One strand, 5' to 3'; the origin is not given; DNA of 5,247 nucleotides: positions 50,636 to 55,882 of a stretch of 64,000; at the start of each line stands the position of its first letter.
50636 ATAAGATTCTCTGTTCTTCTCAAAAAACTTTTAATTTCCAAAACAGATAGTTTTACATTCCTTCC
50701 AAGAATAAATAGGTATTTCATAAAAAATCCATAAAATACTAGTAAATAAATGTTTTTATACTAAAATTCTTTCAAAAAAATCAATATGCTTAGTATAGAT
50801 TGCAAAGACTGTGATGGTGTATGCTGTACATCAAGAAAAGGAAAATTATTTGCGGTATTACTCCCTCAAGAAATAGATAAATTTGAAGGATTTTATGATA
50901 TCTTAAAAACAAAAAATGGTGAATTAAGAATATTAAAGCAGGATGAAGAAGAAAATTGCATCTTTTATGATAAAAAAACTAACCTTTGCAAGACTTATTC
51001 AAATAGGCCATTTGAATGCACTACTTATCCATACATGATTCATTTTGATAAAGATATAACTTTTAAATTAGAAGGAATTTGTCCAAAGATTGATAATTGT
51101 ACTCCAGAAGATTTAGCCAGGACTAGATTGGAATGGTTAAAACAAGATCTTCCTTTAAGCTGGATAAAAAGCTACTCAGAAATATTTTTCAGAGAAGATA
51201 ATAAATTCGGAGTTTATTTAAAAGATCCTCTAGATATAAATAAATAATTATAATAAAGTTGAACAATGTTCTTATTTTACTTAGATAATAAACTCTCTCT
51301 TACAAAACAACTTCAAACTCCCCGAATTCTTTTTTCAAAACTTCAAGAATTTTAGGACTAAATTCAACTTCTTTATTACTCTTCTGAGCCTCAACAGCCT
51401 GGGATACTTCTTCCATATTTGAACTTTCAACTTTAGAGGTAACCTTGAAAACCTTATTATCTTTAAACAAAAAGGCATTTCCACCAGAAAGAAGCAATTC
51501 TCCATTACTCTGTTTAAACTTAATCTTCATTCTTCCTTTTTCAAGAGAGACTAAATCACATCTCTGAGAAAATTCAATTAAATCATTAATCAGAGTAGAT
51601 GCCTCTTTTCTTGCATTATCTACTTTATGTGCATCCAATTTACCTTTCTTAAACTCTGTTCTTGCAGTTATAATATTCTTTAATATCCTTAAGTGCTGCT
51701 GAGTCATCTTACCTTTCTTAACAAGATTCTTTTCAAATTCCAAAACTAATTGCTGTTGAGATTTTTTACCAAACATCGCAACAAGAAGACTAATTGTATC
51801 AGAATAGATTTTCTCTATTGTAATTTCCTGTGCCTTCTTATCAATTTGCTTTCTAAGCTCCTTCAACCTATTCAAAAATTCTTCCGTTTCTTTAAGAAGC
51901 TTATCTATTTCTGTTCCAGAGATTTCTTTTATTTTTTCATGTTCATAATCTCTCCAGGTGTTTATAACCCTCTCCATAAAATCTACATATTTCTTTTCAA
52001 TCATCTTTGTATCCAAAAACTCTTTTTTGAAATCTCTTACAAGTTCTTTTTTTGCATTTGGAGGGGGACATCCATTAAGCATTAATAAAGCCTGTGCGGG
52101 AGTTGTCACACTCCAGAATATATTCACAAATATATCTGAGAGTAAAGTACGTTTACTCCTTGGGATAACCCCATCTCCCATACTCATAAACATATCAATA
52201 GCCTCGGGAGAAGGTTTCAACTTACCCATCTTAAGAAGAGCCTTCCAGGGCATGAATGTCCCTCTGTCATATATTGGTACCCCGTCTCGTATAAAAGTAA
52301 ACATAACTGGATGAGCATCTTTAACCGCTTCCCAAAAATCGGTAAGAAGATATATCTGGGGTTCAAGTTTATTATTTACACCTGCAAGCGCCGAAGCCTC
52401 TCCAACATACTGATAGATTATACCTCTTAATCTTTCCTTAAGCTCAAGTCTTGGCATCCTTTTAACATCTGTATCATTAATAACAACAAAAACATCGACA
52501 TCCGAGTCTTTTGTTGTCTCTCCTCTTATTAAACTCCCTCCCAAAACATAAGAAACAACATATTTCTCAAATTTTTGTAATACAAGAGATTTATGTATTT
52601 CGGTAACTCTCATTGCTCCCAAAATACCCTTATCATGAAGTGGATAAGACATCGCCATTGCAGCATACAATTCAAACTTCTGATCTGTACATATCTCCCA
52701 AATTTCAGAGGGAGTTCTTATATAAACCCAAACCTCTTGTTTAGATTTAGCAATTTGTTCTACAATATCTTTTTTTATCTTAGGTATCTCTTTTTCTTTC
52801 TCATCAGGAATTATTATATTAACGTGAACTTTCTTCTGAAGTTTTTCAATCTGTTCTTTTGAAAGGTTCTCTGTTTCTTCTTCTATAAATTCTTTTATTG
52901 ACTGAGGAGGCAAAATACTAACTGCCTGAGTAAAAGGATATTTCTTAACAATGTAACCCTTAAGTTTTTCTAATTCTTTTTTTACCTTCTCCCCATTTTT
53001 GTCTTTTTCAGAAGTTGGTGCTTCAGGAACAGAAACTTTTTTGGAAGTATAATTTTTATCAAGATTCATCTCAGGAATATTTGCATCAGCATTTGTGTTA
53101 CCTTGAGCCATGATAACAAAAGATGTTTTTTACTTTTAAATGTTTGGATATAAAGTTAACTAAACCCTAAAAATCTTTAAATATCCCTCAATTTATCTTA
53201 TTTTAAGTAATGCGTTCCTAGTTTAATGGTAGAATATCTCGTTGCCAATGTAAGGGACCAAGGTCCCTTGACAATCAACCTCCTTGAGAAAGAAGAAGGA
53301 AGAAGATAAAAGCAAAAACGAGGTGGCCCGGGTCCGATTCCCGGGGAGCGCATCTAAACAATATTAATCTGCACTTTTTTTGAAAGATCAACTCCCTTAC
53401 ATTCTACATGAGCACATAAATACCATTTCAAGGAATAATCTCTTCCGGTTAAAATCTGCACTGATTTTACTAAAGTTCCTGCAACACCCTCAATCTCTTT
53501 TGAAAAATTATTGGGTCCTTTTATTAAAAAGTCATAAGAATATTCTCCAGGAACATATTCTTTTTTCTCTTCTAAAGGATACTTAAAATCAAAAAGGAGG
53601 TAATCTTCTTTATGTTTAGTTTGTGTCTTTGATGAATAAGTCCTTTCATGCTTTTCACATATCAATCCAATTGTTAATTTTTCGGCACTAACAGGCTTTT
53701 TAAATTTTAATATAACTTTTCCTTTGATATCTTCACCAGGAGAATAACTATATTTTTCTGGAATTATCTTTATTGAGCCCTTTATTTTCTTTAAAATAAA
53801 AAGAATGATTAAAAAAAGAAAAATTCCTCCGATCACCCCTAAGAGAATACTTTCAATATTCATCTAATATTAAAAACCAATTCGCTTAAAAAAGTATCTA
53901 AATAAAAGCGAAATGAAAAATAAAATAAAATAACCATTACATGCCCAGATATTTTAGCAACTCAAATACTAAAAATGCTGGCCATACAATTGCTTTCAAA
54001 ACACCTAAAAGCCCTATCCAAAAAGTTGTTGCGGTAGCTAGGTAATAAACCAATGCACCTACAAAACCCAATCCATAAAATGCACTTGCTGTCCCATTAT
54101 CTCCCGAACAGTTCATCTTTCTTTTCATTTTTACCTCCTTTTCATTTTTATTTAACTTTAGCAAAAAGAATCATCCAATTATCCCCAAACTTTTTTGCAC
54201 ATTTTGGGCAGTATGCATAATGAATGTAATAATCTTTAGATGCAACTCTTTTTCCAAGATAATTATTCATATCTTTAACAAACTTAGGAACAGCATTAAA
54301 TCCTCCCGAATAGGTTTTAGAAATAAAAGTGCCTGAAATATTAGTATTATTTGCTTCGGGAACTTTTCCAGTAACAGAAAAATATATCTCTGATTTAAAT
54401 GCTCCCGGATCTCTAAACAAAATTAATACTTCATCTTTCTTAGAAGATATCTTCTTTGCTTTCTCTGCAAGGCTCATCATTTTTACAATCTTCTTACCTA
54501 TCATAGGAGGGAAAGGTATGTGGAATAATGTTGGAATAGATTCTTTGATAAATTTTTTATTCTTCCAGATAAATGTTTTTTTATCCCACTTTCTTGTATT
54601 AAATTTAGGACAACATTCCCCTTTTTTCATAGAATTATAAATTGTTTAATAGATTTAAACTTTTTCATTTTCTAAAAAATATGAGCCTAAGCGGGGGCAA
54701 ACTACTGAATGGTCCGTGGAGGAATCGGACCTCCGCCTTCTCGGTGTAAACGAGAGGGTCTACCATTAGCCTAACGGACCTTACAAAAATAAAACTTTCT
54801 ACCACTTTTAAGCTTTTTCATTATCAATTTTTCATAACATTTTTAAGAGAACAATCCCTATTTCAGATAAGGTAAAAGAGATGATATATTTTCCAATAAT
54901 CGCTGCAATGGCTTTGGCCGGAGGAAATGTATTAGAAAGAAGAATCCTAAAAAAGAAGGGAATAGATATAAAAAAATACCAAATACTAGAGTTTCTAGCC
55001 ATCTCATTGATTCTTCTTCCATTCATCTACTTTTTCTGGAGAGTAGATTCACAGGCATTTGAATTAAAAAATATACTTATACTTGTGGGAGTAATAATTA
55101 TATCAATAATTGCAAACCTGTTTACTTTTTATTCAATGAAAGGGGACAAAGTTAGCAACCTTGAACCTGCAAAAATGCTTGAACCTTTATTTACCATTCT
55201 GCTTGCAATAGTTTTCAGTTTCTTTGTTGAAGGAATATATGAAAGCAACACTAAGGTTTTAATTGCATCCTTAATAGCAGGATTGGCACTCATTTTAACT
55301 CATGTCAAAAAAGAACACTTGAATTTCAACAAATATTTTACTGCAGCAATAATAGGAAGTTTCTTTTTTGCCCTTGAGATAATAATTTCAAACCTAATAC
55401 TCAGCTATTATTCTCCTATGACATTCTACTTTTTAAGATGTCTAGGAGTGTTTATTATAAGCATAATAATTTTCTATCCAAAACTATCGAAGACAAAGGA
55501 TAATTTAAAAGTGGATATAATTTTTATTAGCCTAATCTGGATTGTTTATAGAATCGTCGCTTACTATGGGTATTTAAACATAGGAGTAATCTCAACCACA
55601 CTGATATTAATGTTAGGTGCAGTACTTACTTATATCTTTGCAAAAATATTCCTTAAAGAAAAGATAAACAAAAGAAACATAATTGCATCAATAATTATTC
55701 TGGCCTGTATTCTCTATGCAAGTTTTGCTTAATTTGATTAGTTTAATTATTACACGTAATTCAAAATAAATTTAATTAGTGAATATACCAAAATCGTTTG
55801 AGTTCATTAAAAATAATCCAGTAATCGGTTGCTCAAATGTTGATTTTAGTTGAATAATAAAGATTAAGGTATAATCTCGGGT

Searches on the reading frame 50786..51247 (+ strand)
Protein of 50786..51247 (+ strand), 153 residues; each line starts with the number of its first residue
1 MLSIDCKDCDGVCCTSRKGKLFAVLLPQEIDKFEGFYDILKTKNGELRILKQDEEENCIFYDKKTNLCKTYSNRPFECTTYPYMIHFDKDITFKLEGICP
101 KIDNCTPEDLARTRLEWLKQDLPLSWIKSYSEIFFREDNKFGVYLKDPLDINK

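Call 78: search_protein_families(library=pfam, proteins=[window:50786-51247:+], max_evalue=0.001)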
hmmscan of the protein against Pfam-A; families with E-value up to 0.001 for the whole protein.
window:50786-51247:+ (153 aa): 1 family
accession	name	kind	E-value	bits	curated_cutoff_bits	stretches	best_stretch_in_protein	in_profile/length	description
PF03692.20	CxxCxxCC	-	1.6e-09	38.7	23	1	5-94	1-79/85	Putative zinc- or iron-chelating domain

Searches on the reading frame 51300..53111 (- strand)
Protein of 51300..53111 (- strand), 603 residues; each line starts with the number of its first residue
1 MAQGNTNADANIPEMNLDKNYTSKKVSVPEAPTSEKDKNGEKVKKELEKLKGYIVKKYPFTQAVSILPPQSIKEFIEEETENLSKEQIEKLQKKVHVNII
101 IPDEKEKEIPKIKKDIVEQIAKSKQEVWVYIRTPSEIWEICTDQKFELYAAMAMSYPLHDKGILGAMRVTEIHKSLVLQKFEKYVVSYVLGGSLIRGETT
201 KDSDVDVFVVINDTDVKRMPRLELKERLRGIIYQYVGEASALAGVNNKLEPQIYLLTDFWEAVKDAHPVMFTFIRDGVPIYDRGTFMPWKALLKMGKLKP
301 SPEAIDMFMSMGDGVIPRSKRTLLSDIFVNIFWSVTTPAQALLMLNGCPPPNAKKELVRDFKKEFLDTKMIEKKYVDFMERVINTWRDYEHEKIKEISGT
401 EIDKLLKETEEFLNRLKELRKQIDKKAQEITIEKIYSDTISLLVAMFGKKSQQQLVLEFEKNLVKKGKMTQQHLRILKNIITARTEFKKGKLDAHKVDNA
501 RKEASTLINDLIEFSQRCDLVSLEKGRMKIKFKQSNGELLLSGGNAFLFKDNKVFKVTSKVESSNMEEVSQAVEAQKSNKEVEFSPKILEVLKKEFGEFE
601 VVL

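Call 43: search_protein_families(library=pfam, proteins=[window:51300-53111:-], max_evalue=0.00001)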
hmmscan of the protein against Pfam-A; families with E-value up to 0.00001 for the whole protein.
window:51300-53111:- (603 aa): 1 family
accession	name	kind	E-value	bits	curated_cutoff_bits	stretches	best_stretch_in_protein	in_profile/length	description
PF01909.29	NTP_transf_2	-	2.2e-07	31.6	21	1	178-228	9-64/93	Nucleotidyltransferase domain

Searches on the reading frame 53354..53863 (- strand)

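Call 78: search_protein_families(library=pfam, proteins=[window:53354-53863:-], max_evalue=0.001)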
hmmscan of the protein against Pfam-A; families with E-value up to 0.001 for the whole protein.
window:53354-53863:- (169 aa): 1 family
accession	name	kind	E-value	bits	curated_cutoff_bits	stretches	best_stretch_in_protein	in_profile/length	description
PF00339.34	Arrestin_N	-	3.2e-08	34.1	24.9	1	36-128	8-114/148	Arrestin (or S-antigen), N-terminal domain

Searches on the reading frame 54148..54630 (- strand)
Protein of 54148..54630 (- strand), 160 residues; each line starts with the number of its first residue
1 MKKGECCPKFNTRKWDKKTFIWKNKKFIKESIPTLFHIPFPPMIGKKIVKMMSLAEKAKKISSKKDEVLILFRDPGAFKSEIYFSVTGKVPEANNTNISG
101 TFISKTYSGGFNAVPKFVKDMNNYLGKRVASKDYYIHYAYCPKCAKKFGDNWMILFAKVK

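Call 78: search_protein_families(library=pfam, proteins=[window:54148-54630:-], max_evalue=0.001)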
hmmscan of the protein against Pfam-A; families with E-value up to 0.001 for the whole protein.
window:54148-54630:- (160 aa): 1 family
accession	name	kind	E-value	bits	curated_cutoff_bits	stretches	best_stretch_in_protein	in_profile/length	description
PF20603.3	Bact_hydrolase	-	9.5e-42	143.1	27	1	3-159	7-160/160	Bacterial hydrolase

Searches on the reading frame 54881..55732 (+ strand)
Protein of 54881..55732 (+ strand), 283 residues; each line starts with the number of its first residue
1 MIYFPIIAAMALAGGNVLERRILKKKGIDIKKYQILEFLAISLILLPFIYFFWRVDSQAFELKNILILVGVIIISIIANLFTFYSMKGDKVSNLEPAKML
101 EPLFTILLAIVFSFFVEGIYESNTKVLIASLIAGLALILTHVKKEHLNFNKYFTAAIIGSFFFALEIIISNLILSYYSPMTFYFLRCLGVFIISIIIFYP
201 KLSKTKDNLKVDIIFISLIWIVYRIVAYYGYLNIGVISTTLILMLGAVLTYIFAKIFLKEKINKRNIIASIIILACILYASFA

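Call 43: search_protein_families(library=pfam, proteins=[window:54881-55732:+], max_evalue=0.00001)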
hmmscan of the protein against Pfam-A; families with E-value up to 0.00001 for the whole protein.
window:54881-55732:+ (283 aa): 1 family
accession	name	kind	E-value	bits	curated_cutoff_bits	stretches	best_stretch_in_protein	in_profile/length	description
PF00892.27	EamA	-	6e-17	62.6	28.2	1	154-279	5-132/135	EamA-like transporter family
